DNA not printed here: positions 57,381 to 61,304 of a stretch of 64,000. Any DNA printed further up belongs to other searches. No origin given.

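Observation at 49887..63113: Urea/guanidine-carboxylase island controlled by NikR-fold proteins rather than a riboswitch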

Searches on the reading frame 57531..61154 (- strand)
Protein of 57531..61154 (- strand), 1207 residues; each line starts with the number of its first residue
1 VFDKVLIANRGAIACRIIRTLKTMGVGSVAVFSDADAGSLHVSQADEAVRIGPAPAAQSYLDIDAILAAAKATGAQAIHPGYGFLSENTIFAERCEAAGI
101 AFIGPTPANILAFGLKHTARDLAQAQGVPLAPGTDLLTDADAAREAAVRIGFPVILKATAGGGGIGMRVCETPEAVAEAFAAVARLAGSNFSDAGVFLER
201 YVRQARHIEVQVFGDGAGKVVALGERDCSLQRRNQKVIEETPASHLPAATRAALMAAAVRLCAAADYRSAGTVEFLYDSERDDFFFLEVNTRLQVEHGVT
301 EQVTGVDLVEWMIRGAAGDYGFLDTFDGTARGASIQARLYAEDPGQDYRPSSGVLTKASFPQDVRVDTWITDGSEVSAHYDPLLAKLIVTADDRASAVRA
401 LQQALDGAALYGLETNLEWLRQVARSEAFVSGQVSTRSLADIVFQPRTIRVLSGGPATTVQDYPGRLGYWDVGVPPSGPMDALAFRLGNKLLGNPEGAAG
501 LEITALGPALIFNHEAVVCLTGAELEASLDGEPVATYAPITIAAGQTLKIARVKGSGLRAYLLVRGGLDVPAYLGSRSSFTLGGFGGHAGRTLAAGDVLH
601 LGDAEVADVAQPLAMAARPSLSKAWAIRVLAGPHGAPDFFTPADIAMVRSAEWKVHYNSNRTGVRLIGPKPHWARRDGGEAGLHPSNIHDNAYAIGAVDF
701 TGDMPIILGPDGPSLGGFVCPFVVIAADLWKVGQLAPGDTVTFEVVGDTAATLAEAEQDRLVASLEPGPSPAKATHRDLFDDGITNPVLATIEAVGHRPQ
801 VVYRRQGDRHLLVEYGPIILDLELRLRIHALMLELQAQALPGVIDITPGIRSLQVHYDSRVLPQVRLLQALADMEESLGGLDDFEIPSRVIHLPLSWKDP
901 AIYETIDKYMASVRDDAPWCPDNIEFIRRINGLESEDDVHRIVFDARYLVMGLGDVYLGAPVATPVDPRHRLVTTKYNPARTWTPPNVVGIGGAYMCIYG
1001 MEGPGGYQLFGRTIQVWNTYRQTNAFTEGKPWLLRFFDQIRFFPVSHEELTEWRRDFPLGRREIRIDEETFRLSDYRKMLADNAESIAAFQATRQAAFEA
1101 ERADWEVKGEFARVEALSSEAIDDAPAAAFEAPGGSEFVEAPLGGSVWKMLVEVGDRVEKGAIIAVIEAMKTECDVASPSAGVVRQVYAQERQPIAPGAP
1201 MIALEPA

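Call 5: search_protein_families(library=pfam, proteins=[window:57531-61154:-], max_evalue=0.01)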
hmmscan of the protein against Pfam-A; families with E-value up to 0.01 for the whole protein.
window:57531-61154:- (1207 aa): 12 families
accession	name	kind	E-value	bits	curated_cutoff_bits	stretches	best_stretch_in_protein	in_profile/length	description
PF02626.20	CT_A_B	-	1.1e-95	320.6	25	1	472-744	1-260/261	Carboxyltransferase domain, subdomain A and B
PF02786.22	CPSase_L_D2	-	9.8e-64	215.2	19.8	1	116-318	2-205/211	Carbamoyl-phosphate synthase L chain, ATP binding domain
PF00289.28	Biotin_carb_N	-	4.4e-44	149.9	25.5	1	1-109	1-109/110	Biotin carboxylase, N-terminal domain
PF02682.21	CT_C_D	-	3.1e-38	131.9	22.1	1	803-1025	3-200/202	Carboxyltransferase domain, subdomain C and D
PF02785.25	Biotin_carb_C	-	4.6e-30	104.3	32.4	1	336-440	1-107/108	Biotin carboxylase C-terminal domain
PF00364.28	Biotin_lipoyl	-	5.4e-14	52.2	22.1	1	1130-1203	3-72/73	Biotin-requiring enzyme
PF07478.18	Dala_Dala_lig_C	-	1e-10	41.9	24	1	121-291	6-174/204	D-ala D-ala ligase C-terminus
PF02222.28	ATP-grasp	-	0.00025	21.2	27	1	124-290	4-160/179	ATP-grasp domain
PF13549.11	ATP-grasp_5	-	0.00047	20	27.6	1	116-237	12-142/221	ATP-grasp domain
PF13375.12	RnfC_N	-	0.0011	19.4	25.6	1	1145-1190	39-83/101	RnfC Barrel sandwich hybrid domain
PF13437.12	HlyD_3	-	0.0037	18.4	22.2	0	1139-1170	2-33/106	HlyD family secretion protein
PF01597.25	GCV_H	-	0.0098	16.2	22.2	0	1136-1187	23-74/122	Glycine cleavage H-protein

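Call 34: search_solved_structures(query=window:57531-61154:-, max_evalue=1e-40)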
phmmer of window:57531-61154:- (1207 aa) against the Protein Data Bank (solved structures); distinct sequences matched with E-value up to 1e-40: 76 (the best 60 are shown).
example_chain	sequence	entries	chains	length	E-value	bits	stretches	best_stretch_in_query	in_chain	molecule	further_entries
3va7_A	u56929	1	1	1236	0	1192.7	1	2-1190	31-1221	KLLA0E08119p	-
5i8i_A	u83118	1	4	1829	0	1190.8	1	2-1190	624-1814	Urea Amidolyase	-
3u9s_A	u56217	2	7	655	4.5e-132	445.3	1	3-440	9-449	Methylcrotonyl-CoA carboxylase, alpha-subunit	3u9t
8j4z_E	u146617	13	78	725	1.2e-130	440.5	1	3-437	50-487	Methylcrotonoyl-CoA carboxylase subunit alpha, mitochondrial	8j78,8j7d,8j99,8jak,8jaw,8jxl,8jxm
3n6r_A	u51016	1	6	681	1.7e-130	440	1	1-369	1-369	Propionyl-CoA carboxylase, alpha subunit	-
9wkr_A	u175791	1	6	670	3.8e-126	425.7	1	2-442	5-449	Propionyl-CoA carboxylase alpha chain, mitochondrial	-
6ybp_G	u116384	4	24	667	3.9e-126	425.6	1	1-438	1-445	Propionyl-CoA carboxylase alpha subunit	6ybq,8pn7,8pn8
8zuy_A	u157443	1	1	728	5e-126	425.2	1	2-442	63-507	Propionyl-CoA carboxylase alpha chain, mitochondrial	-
7ybu_A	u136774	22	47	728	5.3e-126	425.2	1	2-442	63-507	Propionyl-CoA carboxylase alpha chain, mitochondrial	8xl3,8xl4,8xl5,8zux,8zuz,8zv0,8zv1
9yx0_D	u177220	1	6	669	3.5e-125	422.5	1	2-439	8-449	biotin carboxylase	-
9tps_G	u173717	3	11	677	2.7e-124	419.5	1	1-439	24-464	Biotin carboxylase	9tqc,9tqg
8f41_I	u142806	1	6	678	1.8e-114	386.9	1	3-441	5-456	3-methylcrotonyl-CoA carboxylase, alpha-subunit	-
8f3d_H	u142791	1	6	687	1.9e-114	386.9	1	3-441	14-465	3-methylcrotonyl-CoA carboxylase alpha-subunit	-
2c00_A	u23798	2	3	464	7.2e-113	381.7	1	1-437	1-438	BIOTIN CARBOXYLASE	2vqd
8rth_A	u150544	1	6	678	5.6e-112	378.7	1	2-449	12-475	3-methylcrotonyl-CoA carboxylase, putative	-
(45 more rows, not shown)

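Call 117: search_protein_families(library=ncbifam, proteins=[window:57531-61154:-], max_evalue=0.001)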
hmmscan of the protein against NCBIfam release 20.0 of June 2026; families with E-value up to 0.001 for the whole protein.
window:57531-61154:- (1207 aa): 47 families (the best 25 are shown)
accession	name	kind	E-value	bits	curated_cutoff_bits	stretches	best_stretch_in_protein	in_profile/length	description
TIGR02712.1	urea_carbox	equivalog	0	1829.2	1303.85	1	2-1204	1-1200/1201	urea carboxylase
NF009554.0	PRK12999.1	equivalog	4.6e-159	531.4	965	2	2-438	5-451/1147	pyruvate carboxylase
NF006367.0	PRK08591.1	subfamily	1.1e-153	512.2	597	1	1-442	1-444/451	acetyl-CoA carboxylase biotin carboxylase subunit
NF009471.0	PRK12833.1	equivalog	1.9e-147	491.6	686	1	3-441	6-446/467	acetyl-CoA carboxylase biotin carboxylase subunit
NF006406.0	PRK08654.1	equivalog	3.2e-145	484.4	739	1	1-441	1-442/499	acetyl-CoA carboxylase biotin carboxylase subunit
TIGR00514.1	accC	equivalog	2.1e-144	481.7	626.5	1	1-439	1-441/449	acetyl-CoA carboxylase biotin carboxylase subunit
TIGR01235.1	pyruv_carbox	equivalog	4.3e-135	451.7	1114.45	2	4-439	1-448/1143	pyruvate carboxylase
NF004085.0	PRK05586.1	equivalog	6.2e-132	440.7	723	1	1-441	1-443/448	acetyl-CoA carboxylase biotin carboxylase subunit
NF006286.0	PRK08462.1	equivalog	1.9e-127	425.8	740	1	3-440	5-442/445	acetyl-CoA carboxylase biotin carboxylase subunit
NF005525.0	PRK07178.1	equivalog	2e-126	422.4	768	1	1-437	1-437/471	acetyl-CoA carboxylase biotin carboxylase subunit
NF006287.0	PRK08463.1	equivalog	2.9e-121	405.6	775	1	1-437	1-439/479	acetyl-CoA carboxylase subunit A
TIGR00724.1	urea_amlyse_rel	domain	4.7e-85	285.4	230.2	1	448-765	1-307/315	5-oxoprolinase/urea amidolyase family protein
NF045499.1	PxpC_5OPro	equivalog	1.1e-44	152.9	500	1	450-765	3-302/306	5-oxoprolinase subunit PxpC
NF005117.0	PRK06549.1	equivalog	4.4e-14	53.2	159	1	1119-1204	45-129/130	acetyl-CoA carboxylase biotin carboxyl carrier protein subunit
NF004173.0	PRK05641.1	equivalog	1.1e-13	52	199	1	1122-1204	71-152/153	putative acetyl-CoA carboxylase biotin carboxyl carrier protein subunit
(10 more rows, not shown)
